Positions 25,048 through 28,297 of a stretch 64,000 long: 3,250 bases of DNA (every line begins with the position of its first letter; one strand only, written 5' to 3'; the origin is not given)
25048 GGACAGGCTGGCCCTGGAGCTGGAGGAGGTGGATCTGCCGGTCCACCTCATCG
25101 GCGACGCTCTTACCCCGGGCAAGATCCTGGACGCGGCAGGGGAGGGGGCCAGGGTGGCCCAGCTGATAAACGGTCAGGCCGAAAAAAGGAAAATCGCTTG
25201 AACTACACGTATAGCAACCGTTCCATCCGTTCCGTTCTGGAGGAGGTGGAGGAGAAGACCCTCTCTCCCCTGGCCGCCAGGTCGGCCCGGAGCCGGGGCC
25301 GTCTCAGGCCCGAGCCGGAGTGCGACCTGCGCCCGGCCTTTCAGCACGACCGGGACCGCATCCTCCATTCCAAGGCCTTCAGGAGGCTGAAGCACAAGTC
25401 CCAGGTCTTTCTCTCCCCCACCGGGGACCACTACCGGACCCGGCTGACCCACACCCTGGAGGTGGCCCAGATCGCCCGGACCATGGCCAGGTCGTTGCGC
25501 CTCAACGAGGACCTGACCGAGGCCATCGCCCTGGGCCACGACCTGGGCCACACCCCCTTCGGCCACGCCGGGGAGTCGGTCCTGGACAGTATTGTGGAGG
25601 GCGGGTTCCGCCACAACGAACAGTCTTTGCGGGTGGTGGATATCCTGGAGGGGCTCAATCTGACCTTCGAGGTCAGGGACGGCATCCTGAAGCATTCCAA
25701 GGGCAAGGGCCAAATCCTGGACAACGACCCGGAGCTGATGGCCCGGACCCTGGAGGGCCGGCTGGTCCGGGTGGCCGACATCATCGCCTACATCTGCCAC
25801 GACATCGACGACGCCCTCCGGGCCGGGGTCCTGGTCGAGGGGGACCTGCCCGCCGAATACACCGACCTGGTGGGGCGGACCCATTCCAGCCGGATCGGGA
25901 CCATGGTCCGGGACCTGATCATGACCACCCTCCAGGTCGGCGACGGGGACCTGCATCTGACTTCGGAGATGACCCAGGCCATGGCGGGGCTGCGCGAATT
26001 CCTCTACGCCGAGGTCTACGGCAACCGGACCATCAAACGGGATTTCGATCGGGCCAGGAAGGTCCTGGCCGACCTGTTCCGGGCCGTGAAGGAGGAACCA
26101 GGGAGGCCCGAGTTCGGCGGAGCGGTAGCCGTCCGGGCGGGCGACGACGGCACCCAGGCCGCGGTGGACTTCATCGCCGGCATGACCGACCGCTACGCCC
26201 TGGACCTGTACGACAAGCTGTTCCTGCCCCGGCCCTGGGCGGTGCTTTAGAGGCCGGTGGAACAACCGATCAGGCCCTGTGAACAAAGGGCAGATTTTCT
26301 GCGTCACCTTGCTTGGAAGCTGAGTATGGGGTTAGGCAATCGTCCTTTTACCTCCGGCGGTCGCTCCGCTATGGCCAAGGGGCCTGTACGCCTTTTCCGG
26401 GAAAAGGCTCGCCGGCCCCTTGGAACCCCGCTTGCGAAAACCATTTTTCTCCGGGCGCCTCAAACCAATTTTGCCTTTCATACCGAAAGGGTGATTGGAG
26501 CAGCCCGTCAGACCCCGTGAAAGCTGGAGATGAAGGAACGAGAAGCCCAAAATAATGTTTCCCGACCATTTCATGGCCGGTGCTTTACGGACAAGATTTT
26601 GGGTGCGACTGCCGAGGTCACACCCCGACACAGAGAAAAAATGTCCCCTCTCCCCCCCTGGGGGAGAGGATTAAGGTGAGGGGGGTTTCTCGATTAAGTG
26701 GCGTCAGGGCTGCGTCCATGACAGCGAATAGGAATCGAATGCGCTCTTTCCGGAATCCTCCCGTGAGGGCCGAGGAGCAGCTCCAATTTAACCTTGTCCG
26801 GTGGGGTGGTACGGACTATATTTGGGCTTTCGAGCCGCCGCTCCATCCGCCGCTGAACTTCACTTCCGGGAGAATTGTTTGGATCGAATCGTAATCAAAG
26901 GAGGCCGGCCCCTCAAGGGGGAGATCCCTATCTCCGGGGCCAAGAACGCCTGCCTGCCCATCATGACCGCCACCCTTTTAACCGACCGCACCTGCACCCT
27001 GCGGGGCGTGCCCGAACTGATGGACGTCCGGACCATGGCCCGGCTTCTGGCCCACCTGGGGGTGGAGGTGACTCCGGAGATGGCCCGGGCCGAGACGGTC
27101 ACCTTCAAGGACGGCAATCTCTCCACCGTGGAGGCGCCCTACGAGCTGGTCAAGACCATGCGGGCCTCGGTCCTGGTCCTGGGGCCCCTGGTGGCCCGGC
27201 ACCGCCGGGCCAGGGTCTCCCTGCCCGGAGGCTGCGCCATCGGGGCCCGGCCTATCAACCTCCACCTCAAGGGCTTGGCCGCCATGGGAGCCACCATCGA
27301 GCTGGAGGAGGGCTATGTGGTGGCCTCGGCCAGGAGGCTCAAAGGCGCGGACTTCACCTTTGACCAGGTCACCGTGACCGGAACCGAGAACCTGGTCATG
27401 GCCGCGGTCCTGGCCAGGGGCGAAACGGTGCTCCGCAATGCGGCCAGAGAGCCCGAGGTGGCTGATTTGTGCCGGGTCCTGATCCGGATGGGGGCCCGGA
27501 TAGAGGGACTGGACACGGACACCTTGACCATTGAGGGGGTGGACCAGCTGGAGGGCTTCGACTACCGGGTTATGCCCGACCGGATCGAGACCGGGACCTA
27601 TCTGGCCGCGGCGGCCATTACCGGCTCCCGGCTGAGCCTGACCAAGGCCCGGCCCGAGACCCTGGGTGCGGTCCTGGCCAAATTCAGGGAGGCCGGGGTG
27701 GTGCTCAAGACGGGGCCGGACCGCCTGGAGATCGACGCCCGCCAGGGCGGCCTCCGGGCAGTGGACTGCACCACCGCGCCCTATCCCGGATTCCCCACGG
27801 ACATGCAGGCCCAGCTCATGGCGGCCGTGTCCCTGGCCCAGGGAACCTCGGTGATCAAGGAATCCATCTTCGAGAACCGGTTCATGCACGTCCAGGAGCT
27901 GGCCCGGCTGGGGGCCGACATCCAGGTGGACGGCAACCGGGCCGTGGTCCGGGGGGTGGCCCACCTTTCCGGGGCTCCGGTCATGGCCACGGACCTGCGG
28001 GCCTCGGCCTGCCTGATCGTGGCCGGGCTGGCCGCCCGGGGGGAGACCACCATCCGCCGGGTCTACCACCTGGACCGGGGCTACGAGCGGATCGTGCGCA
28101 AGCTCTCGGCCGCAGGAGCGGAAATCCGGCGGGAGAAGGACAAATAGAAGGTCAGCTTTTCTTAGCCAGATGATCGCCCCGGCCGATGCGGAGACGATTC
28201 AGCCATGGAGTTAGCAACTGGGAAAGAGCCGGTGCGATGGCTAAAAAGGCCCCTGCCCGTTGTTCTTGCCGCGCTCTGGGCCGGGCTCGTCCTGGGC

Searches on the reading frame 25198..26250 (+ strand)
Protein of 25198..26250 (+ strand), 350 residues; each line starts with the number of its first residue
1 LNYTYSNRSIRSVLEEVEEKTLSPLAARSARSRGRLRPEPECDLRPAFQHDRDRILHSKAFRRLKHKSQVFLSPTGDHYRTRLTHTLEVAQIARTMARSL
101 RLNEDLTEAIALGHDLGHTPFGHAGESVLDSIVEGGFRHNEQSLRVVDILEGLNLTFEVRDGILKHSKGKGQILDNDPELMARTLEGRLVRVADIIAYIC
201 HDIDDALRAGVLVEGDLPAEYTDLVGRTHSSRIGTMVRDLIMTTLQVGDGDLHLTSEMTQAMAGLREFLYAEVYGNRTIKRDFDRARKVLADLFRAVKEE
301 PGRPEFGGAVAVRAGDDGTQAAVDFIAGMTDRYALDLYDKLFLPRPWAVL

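Call 21: search_protein_families(library=pfam, proteins=[window:25198-26250:+])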
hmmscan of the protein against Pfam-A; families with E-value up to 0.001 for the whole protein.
window:25198-26250:+ (350 aa): 2 families
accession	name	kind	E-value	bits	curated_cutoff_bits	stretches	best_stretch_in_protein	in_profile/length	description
PF13286.11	HD_assoc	-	9.7e-17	61.7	22.2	1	253-339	2-90/91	Phosphohydrolase-associated domain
PF01966.28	HD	-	2.8e-15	57.1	22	1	82-197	1-114/116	HD domain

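Call 27: find_homologous_proteins(query=window:25198-26250:+, max_evalue=1e-30)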
Query window:25198-26250:+ (350 aa): 8000 proteins with E <= 1e-30 among 8000 candidates; the best 120 are listed.
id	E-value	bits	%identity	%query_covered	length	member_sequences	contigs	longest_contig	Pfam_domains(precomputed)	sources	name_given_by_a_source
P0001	5.5e-229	777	100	100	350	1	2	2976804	PF13286.12,PF01966.29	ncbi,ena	-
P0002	6.2e-191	652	85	100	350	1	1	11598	PF13286.12,PF01966.29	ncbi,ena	-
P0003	1.2e-190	651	85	100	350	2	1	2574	PF13286.12,PF01966.29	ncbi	-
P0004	5.4e-190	649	84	100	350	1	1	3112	PF13286.12,PF01966.29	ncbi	-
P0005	3.0e-186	637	84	98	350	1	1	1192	PF13286.12,PF01966.29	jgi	-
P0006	2.4e-170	584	80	98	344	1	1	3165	PF13286.12,PF01966.29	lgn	-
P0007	6.8e-167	573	76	98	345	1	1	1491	PF13286.12,PF01966.29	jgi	-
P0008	8.2e-165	566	78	98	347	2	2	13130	PF13286.12,PF01966.29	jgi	-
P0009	5.7e-164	564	78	98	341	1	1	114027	PF13286.12,PF01966.29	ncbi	-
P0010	2.7e-161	555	75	98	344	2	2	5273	PF13286.12,PF01966.29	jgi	-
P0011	3.8e-159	548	72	98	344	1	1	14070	PF13286.12,PF01966.29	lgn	-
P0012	6.8e-157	540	73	98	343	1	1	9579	PF13286.12,PF01966.29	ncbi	-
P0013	7.4e-156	537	73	98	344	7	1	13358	PF13286.12,PF01966.29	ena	-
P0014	1.0e-142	494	66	97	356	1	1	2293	PF13286.12,PF01966.29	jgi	jgi:dGTPase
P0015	8.2e-141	487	65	97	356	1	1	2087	PF13286.12,PF01966.29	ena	-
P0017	2.1e-135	470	88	69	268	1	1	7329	PF01966.29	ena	-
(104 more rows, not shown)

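Call 28: find_encoding_contigs(protein=P0002, flank=10000, max_places=3)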
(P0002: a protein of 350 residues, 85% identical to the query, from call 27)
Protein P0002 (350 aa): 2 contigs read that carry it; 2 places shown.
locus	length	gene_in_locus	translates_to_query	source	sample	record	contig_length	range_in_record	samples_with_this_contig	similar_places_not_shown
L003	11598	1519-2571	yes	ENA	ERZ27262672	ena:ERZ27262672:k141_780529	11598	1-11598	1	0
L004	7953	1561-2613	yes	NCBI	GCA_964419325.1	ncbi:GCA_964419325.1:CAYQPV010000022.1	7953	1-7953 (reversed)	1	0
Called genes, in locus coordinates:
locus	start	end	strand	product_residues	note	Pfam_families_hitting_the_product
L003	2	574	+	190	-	?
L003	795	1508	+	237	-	PF00753:Lactamase_B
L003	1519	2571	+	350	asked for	PF01966:HD, PF13286:HD_assoc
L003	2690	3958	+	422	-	PF00275:EPSP_synthase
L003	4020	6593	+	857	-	PF13567:DUF4131, PF03772:Competence, PF00753:Lactamase_B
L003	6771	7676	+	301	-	PF00318:Ribosomal_S2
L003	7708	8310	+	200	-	PF25025:EF-Ts_N (weak), PF00889:EF_TS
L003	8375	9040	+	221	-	PF00696:AA_kinase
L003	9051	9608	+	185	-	PF01765:RRF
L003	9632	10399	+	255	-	PF01255:Prenyltransf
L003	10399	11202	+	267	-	PF01148:CTP_transf_1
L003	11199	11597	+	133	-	?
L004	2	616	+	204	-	?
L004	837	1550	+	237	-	PF00753:Lactamase_B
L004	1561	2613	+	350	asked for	PF01966:HD, PF13286:HD_assoc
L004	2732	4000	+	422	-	PF00275:EPSP_synthase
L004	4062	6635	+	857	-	PF13567:DUF4131, PF03772:Competence, PF00753:Lactamase_B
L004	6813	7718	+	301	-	PF00318:Ribosomal_S2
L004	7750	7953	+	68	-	?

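Call 29: find_encoding_contigs(protein=P0009, flank=10000, max_places=3)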
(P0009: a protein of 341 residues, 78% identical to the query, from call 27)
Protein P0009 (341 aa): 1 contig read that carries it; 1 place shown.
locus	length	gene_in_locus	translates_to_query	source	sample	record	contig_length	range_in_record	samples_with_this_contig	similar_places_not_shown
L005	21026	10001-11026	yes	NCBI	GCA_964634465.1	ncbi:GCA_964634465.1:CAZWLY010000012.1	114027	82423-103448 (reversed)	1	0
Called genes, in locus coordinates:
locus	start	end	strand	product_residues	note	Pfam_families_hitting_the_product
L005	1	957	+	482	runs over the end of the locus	PF13487:HD_5, PF01966:HD, PF08668:HDOD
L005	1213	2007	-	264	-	PF02649:GCHY-1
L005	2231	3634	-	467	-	PF14691:Fer4_20, PF13738:Pyr_redox_3 (faint), PF07992:Pyr_redox_2, PF13241:NAD_binding_7 (faint), PF00070:Pyr_redox (weak)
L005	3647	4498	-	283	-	PF00175:NAD_binding_1 (weak), PF10418:DHODB_Fe-S_bind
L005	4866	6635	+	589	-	PF01268:FTHFS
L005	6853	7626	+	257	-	PF13527:Acetyltransf_9, PF00583:Acetyltransf_1, PF13673:Acetyltransf_10, PF13508:Acetyltransf_7, PF08445:FR47 (weak)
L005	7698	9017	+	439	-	PF02310:B12-binding, PF04055:Radical_SAM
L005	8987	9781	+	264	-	PF00535:Glycos_transf_2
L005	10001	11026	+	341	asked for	PF01966:HD, PF13286:HD_assoc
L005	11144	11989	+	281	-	PF01261:AP_endonuc_2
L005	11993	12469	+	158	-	PF05258:DciA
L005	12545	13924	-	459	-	PF02629:CoA_binding, PF13380:CoA_binding_2, PF13607:Succ_CoA_lig, PF19045:Ligase_CoA_2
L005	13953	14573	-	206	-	PF01558:POR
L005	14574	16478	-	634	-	PF01855:POR_N, PF12797:Fer4_2 (faint), PF12837:Fer4_6 (faint), PF02775:TPP_enzyme_C, PF13237:Fer4_10 (weak), PF00037:Fer4 (weak)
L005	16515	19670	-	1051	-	PF00873:ACR_tran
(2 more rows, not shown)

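Call 30: find_encoding_contigs(protein=P0008, flank=10000, max_places=3)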
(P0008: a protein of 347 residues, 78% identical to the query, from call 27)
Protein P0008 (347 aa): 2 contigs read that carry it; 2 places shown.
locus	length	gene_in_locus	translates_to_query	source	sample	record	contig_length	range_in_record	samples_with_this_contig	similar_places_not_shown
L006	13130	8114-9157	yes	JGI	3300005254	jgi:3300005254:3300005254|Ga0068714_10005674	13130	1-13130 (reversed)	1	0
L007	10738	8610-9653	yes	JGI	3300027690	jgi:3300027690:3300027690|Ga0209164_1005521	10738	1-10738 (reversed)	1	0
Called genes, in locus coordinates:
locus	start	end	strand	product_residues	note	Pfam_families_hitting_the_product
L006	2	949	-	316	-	?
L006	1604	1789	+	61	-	-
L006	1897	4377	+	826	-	PF20437:LonC_helical, PF13654:AAA_32, PF20436:LonB_AAA-LID, PF05362:Lon_C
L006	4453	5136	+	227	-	PF13513:HEAT_EZ (faint)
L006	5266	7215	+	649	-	PF16177:ACAS_N, PF00501:AMP-binding, PF13193:AMP-binding_C (weak)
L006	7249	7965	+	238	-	PF00753:Lactamase_B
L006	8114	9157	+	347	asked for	PF01966:HD, PF13286:HD_assoc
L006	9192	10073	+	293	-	PF01261:AP_endonuc_2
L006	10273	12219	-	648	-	PF00211:Guanylate_cyc, PF21545:T7SS_EccA1_N (faint), PF13414:TPR_11 (faint), PF13176:TPR_7 (faint), PF12895:ANAPC3 (weak), PF14559:TPR_19, PF13432:TPR_16 (weak), PF14559:TPR_19, +11 more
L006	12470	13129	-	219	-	?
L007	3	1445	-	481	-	?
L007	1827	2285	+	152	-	-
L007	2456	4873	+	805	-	PF20437:LonC_helical, PF13654:AAA_32, PF20436:LonB_AAA-LID, PF05362:Lon_C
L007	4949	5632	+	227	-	PF13513:HEAT_EZ (faint)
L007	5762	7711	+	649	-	PF16177:ACAS_N, PF00501:AMP-binding, PF13193:AMP-binding_C (weak)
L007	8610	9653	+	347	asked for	PF01966:HD, PF13286:HD_assoc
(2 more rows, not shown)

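Call 33: find_encoding_contigs(protein=P0001, flank=10000, max_places=4)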
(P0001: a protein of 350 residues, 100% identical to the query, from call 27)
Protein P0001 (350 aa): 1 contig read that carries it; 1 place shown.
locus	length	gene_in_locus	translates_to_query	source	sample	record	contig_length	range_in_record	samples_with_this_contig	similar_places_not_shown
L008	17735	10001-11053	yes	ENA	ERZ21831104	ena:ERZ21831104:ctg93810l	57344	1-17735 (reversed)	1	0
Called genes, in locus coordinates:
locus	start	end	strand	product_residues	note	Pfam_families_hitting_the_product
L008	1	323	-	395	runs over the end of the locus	PF01464:SLT, PF01476:LysM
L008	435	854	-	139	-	PF00334:NDK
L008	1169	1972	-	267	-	PF00005:ABC_tran, PF02463:SMC_N (weak), PF13304:AAA_21 (faint)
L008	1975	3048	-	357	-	PF02653:BPD_transp_2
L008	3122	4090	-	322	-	PF04392:ABC_sub_bind, PF13407:Peripla_BP_4 (weak)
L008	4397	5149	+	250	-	PF03692:CxxCxxCC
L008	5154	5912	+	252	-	PF03692:CxxCxxCC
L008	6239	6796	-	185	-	-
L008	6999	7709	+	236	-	PF00753:Lactamase_B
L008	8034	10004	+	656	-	PF00724:Oxidored_FMN, PF00070:Pyr_redox (weak), PF00890:FAD_binding_2 (weak), PF07992:Pyr_redox_2, PF12831:FAD_oxidored, PF13450:NAD_binding_8, PF13738:Pyr_redox_3, PF00070:Pyr_redox, +8 more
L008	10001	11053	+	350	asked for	PF01966:HD, PF13286:HD_assoc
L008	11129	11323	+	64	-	-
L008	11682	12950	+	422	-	PF00275:EPSP_synthase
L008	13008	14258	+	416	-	PF13567:DUF4131, PF03772:Competence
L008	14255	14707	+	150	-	PF03772:Competence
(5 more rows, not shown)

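Call 77: find_encoding_contigs(protein=P0017, flank=8000, max_places=4)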
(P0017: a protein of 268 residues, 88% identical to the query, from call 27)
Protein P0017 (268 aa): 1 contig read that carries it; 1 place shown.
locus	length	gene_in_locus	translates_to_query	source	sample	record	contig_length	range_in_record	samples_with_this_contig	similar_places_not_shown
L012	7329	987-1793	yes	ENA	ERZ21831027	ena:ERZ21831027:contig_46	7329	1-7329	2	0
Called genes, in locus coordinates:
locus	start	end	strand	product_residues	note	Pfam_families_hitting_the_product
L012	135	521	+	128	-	PF07992:Pyr_redox_2 (weak), PF12831:FAD_oxidored (weak), PF13450:NAD_binding_8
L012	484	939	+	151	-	PF00070:Pyr_redox, PF01266:DAO (weak), PF07992:Pyr_redox_2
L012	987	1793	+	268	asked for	PF01966:HD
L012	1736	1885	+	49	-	-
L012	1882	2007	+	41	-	PF13286:HD_assoc (weak)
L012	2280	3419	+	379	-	PF00275:EPSP_synthase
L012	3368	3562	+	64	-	PF00275:EPSP_synthase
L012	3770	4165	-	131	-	-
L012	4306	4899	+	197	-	PF03772:Competence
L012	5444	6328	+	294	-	PF00753:Lactamase_B, PF12706:Lactamase_B_2 (weak)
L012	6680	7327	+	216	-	?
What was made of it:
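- Tried and rejected: *A 5-kb island flanked by A and B as att-like repeats.* Rejected because Lactamase_B-dgt-murA is native gene order in relatives (calls 28, 77).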

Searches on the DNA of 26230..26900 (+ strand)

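Call 7: search_rna_families(source=window, start=26230, end=26900, threshold=evalue, max_evalue=10, show_alignments=3)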
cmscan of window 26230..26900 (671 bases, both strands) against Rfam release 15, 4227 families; matches with E-value up to 10: 4.
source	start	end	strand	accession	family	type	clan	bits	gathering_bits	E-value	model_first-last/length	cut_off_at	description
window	26642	26683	-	RF02795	Pab91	Gene; snRNA; snoRNA; HACA-box;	-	18.5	71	1.1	1-57/57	no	Pab91 RNA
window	26647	26672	+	RF02795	Pab91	Gene; snRNA; snoRNA; HACA-box;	-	17.2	71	2.3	1-57/57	no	Pab91 RNA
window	26282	26313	-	RF00204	snoR12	Gene; snRNA; snoRNA; CD-box;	-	15.4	39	8.4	1-83/83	no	Small nucleolar RNA R12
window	26275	26433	+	RF01881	Xist_exon4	Gene; lncRNA;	-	10.8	100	9.7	1-126/126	no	X-chromosome inactivation gene exon 4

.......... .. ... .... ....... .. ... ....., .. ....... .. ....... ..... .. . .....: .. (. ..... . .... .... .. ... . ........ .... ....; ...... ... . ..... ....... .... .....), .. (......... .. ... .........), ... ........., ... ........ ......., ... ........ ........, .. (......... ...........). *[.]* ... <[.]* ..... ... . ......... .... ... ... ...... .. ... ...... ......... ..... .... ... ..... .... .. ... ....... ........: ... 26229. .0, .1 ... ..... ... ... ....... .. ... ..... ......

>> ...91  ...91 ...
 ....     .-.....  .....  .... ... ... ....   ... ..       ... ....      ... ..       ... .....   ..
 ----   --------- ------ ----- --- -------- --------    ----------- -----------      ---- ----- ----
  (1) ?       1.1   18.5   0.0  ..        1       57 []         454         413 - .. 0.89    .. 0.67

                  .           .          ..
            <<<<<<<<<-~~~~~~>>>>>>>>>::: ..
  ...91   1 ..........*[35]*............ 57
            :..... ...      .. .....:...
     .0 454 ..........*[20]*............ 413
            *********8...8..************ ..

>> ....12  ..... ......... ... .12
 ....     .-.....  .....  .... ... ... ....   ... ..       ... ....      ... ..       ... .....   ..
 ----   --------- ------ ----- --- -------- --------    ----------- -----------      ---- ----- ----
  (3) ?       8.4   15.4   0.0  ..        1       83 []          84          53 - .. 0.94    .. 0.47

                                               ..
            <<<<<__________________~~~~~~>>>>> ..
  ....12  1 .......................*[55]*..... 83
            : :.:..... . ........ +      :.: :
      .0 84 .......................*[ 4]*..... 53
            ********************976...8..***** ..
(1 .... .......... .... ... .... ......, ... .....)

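Call 69: search_dna_similar(query=window:26340-26600:+, collection=plasmids, mode=distant, max_evalue=0.01)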
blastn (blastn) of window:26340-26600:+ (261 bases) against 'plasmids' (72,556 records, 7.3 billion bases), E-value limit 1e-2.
No match.

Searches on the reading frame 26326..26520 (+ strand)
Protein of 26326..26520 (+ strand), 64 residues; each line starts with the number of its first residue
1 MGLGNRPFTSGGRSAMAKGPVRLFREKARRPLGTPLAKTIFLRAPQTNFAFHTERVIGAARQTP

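Call 60: search_protein_representatives(protein=window:26326-26520:+)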
Query: 64 residues. Proteins with E-value up to 0.001 (for the whole library): 17; up to 1e-10: 3; up to 1e-30: 1. The best 17 are listed.
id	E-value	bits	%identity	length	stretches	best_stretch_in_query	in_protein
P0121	6.7e-35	133.3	100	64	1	1-64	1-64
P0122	3.0e-12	62.2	43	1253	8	19-38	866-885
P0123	1.9e-11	59.7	55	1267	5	17-40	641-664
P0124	3.2e-10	55.8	43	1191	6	13-37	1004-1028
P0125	6.1e-10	54.9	50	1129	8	4-41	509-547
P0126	4.9e-08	49.0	36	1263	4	17-37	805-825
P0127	7.6e-08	48.4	80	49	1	8-42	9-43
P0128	9.8e-08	48.0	38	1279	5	15-37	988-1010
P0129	4.8e-07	45.8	44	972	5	15-38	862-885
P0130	2.8e-06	43.4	39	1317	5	8-37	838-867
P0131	5.8e-06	42.4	44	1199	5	16-37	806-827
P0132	6.3e-06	42.3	48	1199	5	14-55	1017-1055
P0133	1.3e-05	41.3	48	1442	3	15-37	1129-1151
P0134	2.9e-05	40.3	47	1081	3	4-37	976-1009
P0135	1.2e-04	38.3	38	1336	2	12-37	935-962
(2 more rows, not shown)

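Call 62: find_encoding_contigs(protein=P0127, flank=10000, max_places=6)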
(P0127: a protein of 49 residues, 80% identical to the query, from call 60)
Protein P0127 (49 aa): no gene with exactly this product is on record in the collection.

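Call 82: list_cluster_members(proteins=[P0127, P0121])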
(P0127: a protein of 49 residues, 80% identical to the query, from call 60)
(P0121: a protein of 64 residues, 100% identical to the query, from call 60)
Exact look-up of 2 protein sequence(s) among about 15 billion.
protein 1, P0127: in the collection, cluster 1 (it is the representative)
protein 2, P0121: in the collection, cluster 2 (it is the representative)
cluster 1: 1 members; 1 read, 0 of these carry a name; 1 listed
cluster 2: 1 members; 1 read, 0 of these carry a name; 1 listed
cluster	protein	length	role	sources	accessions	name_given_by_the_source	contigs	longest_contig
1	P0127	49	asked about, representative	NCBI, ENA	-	-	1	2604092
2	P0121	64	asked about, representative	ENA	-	-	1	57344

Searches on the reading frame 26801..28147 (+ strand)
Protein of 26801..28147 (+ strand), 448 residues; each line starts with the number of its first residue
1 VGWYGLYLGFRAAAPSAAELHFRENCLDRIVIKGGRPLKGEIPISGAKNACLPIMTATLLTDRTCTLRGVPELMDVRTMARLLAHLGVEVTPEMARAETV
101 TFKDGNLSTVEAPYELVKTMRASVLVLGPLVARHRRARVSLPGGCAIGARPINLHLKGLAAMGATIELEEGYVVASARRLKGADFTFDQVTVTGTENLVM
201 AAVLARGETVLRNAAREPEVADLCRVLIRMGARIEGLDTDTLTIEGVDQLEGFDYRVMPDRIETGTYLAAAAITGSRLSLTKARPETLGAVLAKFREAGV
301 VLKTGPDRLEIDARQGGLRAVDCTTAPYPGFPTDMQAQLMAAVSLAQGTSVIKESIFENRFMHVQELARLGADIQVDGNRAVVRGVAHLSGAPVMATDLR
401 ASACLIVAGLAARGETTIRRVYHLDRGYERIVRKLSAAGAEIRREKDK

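Call 20: find_encoding_contigs(protein=window:26801-28147:+, flank=3000, max_places=6)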
Protein window:26801-28147:+ (448 aa): no gene with exactly this product is on record in the collection.

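Call 21: search_protein_families(library=pfam, proteins=[window:26801-28147:+])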
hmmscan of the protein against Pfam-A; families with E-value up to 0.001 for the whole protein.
window:26801-28147:+ (448 aa): 1 family
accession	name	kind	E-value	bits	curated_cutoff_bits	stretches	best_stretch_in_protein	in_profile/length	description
PF00275.25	EPSP_synthase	-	8.7e-109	364.4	22.8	1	33-435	2-417/417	EPSP synthase (3-phosphoshikimate 1-carboxyvinyltransferase)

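Call 22: find_encoding_contigs(protein=window:26879-28147:+, flank=3000, max_places=6)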
Protein window:26879-28147:+ (422 aa): 1 contig read that carries it; 1 place shown.
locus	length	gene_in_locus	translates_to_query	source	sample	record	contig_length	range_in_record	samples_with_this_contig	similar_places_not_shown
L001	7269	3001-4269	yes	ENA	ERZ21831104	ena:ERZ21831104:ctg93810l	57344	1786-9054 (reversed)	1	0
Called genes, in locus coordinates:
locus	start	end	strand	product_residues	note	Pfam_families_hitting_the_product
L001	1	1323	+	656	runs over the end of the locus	PF00724:Oxidored_FMN, PF00070:Pyr_redox (weak), PF00890:FAD_binding_2 (weak), PF07992:Pyr_redox_2, PF12831:FAD_oxidored, PF13450:NAD_binding_8, PF13738:Pyr_redox_3, PF00070:Pyr_redox, +8 more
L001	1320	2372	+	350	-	PF01966:HD, PF13286:HD_assoc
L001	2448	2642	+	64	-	-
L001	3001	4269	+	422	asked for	PF00275:EPSP_synthase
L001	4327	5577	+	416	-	PF13567:DUF4131, PF03772:Competence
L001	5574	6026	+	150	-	PF03772:Competence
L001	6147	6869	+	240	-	PF00753:Lactamase_B (faint)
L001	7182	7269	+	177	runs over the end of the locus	PF00318:Ribosomal_S2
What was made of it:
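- One pipeline called a 64-aa gene over U-P-core in B (calls 22, 33).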
